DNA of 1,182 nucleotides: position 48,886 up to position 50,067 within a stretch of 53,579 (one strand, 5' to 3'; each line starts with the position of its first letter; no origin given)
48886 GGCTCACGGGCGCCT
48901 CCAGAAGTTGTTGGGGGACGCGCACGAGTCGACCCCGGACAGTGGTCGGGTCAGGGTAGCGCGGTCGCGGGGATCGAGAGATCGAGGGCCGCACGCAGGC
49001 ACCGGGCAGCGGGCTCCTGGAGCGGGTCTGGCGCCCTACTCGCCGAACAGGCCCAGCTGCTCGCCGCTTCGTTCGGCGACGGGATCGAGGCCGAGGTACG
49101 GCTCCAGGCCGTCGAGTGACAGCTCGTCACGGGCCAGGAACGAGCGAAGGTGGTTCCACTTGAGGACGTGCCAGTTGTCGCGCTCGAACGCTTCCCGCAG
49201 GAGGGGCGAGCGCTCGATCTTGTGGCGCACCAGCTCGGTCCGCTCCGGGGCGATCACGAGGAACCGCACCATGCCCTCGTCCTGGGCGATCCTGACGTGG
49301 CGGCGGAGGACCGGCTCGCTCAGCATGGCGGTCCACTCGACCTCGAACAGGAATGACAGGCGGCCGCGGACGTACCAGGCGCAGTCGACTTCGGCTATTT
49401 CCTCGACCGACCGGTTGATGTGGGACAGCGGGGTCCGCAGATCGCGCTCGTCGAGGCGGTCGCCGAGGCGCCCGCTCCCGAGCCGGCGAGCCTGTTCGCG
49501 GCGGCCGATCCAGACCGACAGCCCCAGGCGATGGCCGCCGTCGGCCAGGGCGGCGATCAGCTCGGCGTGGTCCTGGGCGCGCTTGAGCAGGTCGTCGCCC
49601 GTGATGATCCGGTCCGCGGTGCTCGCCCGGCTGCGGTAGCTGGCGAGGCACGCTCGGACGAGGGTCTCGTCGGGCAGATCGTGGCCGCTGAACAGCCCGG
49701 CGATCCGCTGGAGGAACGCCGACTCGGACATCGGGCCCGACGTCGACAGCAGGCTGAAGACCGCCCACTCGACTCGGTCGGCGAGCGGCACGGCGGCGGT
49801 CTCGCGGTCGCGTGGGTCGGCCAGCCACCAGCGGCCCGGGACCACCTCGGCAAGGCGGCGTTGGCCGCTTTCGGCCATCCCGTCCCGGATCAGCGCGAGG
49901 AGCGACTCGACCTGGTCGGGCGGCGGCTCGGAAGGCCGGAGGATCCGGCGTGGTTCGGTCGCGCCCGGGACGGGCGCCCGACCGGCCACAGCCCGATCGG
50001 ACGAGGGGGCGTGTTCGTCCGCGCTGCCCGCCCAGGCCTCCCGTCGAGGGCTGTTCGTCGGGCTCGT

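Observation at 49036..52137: Giant Zn-ribbon methyltransferase-like protein with a degenerate catalytic motif and a nuclease-like C-terminus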

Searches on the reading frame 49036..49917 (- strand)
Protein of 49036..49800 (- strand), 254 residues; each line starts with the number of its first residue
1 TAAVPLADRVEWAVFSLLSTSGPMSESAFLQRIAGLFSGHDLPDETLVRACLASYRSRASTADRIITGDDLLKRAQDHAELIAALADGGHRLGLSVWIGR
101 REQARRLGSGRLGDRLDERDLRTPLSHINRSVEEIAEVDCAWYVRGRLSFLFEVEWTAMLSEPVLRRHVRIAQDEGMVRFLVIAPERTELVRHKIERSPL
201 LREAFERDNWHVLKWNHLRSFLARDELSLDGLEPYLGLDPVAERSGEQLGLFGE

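Call 19: search_protein_families(library=pfam, proteins=[window:49036-49800:-], max_evalue=10)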
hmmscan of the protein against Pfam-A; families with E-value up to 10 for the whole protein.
window:49036-49800:- (254 aa): 0 families

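Call 46: search_solved_structures(query=A4, max_evalue=10, show_alignments=3)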
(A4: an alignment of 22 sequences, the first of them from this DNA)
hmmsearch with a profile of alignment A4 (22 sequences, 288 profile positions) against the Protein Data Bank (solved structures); distinct sequences matched with E-value up to 10: 3.
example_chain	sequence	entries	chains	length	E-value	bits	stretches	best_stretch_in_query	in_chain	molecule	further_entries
9jsb_A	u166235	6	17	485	0.15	14.5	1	83-149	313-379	Ago | pAgo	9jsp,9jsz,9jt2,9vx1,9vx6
9qbl_B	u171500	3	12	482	0.83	12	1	83-141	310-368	Protein argonaute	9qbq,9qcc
4ynh_A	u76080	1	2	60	1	11.7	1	215-242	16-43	Spindle assembly abnormal protein 5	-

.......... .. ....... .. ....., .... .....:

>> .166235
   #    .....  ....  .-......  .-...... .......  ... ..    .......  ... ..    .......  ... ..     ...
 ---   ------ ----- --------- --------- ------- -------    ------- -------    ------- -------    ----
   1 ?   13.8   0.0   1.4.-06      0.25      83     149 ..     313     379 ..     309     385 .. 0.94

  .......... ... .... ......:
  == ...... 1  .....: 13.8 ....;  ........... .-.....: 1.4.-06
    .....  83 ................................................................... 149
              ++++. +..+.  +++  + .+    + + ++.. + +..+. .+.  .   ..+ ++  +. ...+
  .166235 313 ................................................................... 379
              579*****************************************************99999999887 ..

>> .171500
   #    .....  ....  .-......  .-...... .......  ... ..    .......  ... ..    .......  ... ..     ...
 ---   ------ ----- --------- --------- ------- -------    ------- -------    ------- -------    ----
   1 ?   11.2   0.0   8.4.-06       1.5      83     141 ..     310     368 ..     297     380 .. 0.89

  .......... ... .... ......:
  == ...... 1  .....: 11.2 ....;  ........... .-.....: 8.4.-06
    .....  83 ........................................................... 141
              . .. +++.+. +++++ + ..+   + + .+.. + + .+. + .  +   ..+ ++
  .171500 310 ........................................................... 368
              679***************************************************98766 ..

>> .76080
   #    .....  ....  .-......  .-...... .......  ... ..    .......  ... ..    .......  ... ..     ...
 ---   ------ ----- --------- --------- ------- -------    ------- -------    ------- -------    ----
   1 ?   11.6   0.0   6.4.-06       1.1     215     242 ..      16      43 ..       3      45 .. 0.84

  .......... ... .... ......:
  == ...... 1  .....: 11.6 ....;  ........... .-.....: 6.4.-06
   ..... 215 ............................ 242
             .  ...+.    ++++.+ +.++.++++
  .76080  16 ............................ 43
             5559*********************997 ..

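Call 47: search_protein_families(library=pfam, alignment_id=A4, max_evalue=1)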
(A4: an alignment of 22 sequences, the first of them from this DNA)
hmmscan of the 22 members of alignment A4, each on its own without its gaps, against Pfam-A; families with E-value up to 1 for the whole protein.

A. member 1, seq(293 aa): 0 families

B. families by the number of members that match (of 22 scanned): 7 families
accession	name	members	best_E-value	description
PF10264.15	Stork_head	2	0.038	Winged helix Storkhead-box1 domain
PF19135.5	DUF5818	1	0.0043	Protein of unknown function (DUF5818)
PF08720.15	Hema_stalk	1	0.083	Influenza C hemagglutinin stalk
PF17832.7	Pre-PUA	1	0.087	Pre-PUA-like domain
PF04312.18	DUF460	1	0.16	Protein of unknown function (DUF460)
PF13304.12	AAA_21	1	0.17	AAA domain, putative AbiEii toxin, Type IV TA system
PF09080.15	K-cyclin_vir_C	1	0.19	K cyclin, C terminal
